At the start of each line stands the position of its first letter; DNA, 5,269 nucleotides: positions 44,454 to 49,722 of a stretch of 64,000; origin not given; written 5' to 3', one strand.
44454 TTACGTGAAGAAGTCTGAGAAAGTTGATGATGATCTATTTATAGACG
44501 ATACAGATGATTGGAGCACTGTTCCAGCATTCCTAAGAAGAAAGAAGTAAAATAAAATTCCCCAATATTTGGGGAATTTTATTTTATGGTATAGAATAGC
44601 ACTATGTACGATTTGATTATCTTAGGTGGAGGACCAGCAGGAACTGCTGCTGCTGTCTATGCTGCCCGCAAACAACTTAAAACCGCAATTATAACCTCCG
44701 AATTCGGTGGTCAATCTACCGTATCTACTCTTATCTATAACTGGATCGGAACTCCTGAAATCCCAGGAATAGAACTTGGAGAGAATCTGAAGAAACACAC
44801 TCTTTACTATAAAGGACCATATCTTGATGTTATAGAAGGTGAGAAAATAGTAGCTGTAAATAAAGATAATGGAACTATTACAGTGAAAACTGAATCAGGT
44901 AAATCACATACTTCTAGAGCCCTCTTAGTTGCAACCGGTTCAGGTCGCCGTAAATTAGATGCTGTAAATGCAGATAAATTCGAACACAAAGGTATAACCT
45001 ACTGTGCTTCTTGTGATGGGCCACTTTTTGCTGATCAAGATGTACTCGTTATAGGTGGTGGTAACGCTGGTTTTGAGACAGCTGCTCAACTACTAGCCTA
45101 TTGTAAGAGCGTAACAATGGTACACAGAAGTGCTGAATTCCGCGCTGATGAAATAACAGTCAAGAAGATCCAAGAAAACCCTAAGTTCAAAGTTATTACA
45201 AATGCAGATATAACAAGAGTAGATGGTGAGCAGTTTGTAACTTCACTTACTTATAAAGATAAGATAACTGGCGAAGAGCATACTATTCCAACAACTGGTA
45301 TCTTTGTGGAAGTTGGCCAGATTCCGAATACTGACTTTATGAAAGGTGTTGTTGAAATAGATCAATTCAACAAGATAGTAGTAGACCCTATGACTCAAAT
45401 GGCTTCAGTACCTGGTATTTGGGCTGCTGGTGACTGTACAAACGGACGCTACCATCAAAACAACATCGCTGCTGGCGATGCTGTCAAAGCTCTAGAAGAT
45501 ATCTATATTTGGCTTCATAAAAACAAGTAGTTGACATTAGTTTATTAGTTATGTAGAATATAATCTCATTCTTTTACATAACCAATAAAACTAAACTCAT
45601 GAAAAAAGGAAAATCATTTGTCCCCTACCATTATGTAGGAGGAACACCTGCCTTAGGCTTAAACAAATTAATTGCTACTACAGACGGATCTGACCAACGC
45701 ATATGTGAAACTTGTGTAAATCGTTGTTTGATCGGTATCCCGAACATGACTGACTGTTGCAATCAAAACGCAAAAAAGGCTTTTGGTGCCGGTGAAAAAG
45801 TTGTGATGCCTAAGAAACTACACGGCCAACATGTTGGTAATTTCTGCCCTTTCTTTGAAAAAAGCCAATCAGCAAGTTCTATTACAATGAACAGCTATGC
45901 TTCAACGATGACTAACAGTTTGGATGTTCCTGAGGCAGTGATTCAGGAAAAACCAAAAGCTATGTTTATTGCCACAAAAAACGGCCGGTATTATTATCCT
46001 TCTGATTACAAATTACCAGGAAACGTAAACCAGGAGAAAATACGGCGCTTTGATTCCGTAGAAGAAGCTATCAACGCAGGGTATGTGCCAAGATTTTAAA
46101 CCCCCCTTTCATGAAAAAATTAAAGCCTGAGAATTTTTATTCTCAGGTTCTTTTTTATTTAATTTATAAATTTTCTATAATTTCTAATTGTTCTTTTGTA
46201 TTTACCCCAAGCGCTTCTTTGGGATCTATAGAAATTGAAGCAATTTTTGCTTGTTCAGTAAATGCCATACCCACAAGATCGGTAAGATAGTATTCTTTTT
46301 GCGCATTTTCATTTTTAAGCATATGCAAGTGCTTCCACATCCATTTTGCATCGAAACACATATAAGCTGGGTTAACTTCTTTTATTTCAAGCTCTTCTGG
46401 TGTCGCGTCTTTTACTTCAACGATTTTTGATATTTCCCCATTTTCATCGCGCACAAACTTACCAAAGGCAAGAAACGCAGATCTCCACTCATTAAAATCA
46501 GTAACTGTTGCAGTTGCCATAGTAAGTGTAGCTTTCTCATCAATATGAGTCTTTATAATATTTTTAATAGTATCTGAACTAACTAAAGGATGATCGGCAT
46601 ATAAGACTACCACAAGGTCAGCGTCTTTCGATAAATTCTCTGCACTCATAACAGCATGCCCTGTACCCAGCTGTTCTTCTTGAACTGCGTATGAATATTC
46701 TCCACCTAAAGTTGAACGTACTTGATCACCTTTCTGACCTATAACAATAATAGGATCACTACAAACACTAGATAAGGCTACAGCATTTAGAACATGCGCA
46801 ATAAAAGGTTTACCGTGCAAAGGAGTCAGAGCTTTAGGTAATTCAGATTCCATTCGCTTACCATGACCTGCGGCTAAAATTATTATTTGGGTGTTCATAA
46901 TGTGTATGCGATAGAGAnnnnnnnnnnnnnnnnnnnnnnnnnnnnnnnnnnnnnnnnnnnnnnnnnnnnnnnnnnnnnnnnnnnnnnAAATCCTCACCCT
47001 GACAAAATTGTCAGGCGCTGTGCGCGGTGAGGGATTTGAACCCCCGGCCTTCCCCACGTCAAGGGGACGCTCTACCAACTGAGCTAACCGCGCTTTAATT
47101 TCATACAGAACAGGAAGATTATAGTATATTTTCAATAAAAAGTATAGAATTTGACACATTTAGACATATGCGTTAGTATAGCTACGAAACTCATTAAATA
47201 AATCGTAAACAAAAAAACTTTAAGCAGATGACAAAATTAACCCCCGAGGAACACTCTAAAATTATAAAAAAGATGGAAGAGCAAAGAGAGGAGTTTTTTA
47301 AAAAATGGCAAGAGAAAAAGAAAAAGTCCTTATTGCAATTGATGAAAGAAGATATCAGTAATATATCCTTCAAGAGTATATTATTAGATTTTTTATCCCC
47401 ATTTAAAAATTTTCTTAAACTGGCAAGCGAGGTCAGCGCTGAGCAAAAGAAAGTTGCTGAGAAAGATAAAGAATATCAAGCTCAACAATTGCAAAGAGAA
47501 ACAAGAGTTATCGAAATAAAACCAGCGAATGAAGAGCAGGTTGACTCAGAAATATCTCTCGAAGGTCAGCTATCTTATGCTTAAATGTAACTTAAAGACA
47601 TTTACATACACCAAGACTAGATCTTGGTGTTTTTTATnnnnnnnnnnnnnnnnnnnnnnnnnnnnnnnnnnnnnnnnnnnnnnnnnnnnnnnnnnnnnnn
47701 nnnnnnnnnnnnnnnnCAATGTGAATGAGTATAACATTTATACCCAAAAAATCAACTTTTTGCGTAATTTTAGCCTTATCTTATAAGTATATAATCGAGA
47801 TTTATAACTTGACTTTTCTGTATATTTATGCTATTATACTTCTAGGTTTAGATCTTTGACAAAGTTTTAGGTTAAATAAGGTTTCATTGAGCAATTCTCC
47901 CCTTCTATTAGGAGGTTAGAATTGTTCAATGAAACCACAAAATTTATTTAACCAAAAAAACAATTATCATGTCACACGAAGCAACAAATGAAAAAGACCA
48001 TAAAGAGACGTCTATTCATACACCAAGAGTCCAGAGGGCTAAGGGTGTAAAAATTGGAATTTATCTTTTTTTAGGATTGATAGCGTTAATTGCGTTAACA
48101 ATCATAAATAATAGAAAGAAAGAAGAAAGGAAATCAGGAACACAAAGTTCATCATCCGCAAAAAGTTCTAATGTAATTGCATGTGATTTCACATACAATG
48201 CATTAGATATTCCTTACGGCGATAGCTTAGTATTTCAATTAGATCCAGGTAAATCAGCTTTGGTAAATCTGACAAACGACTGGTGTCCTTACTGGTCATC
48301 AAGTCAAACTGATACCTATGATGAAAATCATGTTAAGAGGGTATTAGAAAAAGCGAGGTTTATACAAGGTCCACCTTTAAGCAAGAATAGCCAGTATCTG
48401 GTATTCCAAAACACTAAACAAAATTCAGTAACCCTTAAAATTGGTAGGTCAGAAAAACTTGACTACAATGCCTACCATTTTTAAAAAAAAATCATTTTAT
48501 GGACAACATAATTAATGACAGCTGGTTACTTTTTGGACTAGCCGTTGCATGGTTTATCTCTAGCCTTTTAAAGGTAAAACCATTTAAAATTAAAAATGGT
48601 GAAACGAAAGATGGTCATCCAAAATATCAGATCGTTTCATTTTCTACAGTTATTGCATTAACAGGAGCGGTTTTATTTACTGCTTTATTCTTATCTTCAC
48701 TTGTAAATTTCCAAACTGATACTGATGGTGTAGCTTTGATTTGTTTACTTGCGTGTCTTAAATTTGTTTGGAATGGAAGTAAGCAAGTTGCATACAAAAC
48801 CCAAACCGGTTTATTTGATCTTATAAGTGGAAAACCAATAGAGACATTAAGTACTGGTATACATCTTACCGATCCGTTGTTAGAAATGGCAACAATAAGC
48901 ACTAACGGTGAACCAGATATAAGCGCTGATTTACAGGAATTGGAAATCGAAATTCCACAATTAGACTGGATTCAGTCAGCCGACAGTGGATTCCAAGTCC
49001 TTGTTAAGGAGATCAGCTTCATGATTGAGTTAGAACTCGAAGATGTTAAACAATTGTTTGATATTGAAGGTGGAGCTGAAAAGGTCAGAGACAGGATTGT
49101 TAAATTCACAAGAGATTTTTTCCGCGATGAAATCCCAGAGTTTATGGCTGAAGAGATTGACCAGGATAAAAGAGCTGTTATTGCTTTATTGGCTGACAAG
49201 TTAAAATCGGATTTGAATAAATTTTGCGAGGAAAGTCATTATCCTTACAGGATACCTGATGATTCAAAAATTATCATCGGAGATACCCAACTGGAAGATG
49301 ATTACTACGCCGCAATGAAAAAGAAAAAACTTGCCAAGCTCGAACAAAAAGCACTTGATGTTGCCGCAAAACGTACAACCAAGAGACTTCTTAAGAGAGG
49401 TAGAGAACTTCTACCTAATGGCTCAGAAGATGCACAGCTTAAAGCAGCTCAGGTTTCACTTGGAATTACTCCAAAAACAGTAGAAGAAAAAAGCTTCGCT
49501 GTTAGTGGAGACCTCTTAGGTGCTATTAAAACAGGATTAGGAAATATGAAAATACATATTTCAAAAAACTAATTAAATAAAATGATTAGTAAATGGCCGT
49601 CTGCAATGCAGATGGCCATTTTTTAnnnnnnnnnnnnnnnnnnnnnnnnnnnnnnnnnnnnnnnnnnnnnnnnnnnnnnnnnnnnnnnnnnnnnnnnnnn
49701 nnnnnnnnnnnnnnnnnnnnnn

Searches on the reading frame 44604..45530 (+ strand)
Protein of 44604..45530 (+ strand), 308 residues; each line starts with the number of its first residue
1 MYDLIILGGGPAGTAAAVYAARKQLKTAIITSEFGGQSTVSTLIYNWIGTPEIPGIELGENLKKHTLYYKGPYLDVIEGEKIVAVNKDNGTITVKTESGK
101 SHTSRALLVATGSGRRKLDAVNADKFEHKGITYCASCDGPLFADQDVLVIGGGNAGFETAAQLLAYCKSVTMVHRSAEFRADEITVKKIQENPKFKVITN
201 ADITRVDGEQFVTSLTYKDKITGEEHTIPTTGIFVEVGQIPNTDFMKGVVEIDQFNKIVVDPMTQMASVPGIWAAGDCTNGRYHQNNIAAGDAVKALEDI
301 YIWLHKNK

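Call 80: search_protein_families(library=pfam, proteins=[window:44604-45530:+], max_evalue=0.01)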
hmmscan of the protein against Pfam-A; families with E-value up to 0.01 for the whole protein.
window:44604-45530:+ (308 aa): 15 families
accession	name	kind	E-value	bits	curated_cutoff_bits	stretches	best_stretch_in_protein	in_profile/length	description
PF07992.20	Pyr_redox_2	-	6.3e-45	154.3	26.1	1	2-289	1-287/291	Pyridine nucleotide-disulphide oxidoreductase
PF13738.12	Pyr_redox_3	-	1.1e-22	81.1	30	1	73-276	95-305/305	Pyridine nucleotide-disulphide oxidoreductase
PF00070.33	Pyr_redox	-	4e-12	46.9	22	1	147-219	2-81/82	Pyridine nucleotide-disulphide oxidoreductase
PF00890.30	FAD_binding_2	-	1.4e-10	41.4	20.4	1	3-49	1-49/414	FAD binding domain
PF12831.13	FAD_oxidored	-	5.1e-09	36.3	27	1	3-42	1-42/416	FAD dependent oxidoreductase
PF01266.30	DAO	-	8.4e-09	35.8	27.9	1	3-42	1-43/353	FAD dependent oxidoreductase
PF01134.28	GIDA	-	6.4e-08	32.5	22.1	1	3-34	1-32/391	Glucose inhibited division protein A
PF03486.20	HI0933_like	-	6.6e-08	32.7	50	0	3-31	2-30/244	HI0933-like protein Rossmann domain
PF01946.23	Thi4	-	2.4e-06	27.4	26.2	1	3-33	19-50/235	Thi4 family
PF05834.18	Lycopene_cycl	-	6e-05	22.7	23.4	0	146-177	1-34/380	Lycopene cyclase protein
PF01494.25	FAD_binding_3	-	0.00017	21.4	22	0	145-178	2-35/349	FAD binding domain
PF13241.12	NAD_binding_7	-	0.00026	22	22.1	1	143-188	6-52/104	Putative NAD(P)-binding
PF01262.27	AlaDh_PNT_C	-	0.0013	18.6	23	0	144-177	28-61/214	Alanine dehydrogenase/PNT, C-terminal domain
PF13434.12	Lys_Orn_oxgnase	-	0.0019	17.9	21.3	0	91-183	131-229/339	L-lysine 6-monooxygenase/L-ornithine 5-monooxygenase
PF13450.12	NAD_binding_8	-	0.002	18.8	21.9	0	6-38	1-35/68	NAD(P)-binding Rossmann-like domain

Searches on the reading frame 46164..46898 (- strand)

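Call 80: search_protein_families(library=pfam, proteins=[window:46164-46898:-], max_evalue=0.01)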
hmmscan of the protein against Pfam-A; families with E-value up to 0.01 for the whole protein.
window:46164-46898:- (244 aa): 5 families
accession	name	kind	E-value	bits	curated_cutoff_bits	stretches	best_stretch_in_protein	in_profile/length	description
PF12804.13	NTP_transf_3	-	1e-19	71.8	27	1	6-129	2-122/160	MobA-like NTP transferase domain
PF00483.29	NTP_transferase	-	2.5e-14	53.9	21.2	1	6-215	3-212/245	Nucleotidyl transferase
PF01128.25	IspD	-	3.4e-12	47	27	1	5-134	3-132/221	2-C-methyl-D-erythritol 4-phosphate cytidylyltransferase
PF02348.25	CTP_transf_3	-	1.9e-07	31.6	22.6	1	14-129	11-125/217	Cytidylyltransferase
PF01983.22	CofC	-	0.00087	19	22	1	19-119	16-114/217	Guanylyl transferase CofC like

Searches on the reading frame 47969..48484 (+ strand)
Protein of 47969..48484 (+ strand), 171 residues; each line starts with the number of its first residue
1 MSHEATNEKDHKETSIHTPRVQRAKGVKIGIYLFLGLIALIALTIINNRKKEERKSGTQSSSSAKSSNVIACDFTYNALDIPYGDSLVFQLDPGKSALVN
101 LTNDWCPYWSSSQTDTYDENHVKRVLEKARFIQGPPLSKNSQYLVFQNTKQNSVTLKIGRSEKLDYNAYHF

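Call 3: search_protein_families(library=pfam, proteins=[window:47969-48484:+], max_evalue=1)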
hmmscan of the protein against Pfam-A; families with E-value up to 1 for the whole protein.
window:47969-48484:+ (171 aa): 1 family
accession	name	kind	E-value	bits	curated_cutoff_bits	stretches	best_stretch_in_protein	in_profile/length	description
PF25184.1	YxzE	-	0.0066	17.9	40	1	29-67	6-45/65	YxzE-like putative bacteriocin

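Call 4: search_protein_families(library=ncbifam, proteins=[window:47969-48484:+], max_evalue=1)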
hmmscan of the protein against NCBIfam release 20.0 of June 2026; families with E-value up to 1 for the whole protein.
window:47969-48484:+ (171 aa): 0 families

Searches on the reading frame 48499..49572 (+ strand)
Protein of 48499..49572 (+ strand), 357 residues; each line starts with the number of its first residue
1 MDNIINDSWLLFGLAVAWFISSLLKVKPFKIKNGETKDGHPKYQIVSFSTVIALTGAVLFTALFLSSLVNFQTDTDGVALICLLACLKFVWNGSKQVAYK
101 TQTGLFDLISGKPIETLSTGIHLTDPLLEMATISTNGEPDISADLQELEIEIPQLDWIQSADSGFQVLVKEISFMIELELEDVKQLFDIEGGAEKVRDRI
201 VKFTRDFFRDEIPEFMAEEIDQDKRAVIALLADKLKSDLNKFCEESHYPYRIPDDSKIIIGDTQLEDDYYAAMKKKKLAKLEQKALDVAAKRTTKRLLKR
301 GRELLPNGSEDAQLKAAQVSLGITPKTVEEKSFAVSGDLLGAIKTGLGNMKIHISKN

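Call 3: search_protein_families(library=pfam, proteins=[window:48499-49572:+], max_evalue=1)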
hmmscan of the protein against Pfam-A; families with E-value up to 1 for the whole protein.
window:48499-49572:+ (357 aa): 4 families
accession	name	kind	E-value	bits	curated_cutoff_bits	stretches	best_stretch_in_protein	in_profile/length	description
PF01145.31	Band_7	-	0.0016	18.9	23.6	1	110-285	14-167/176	SPFH domain / Band 7 family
PF18863.6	AbiJ_NTD4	-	0.084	13.8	34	1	228-267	113-144/152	AbiJ N-terminal domain 4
PF22665.2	DUF6293_C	-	0.086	13.7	27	1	211-284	1-74/101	DUF6293 C-terminal winged helix domain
PF22181.1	TarS_linker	-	0.17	12.7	27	1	194-241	51-98/100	Glycosyl transferase TarS linker domain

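Call 4: search_protein_families(library=ncbifam, proteins=[window:48499-49572:+], max_evalue=1)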
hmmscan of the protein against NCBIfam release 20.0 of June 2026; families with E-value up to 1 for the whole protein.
window:48499-49572:+ (357 aa): 0 families
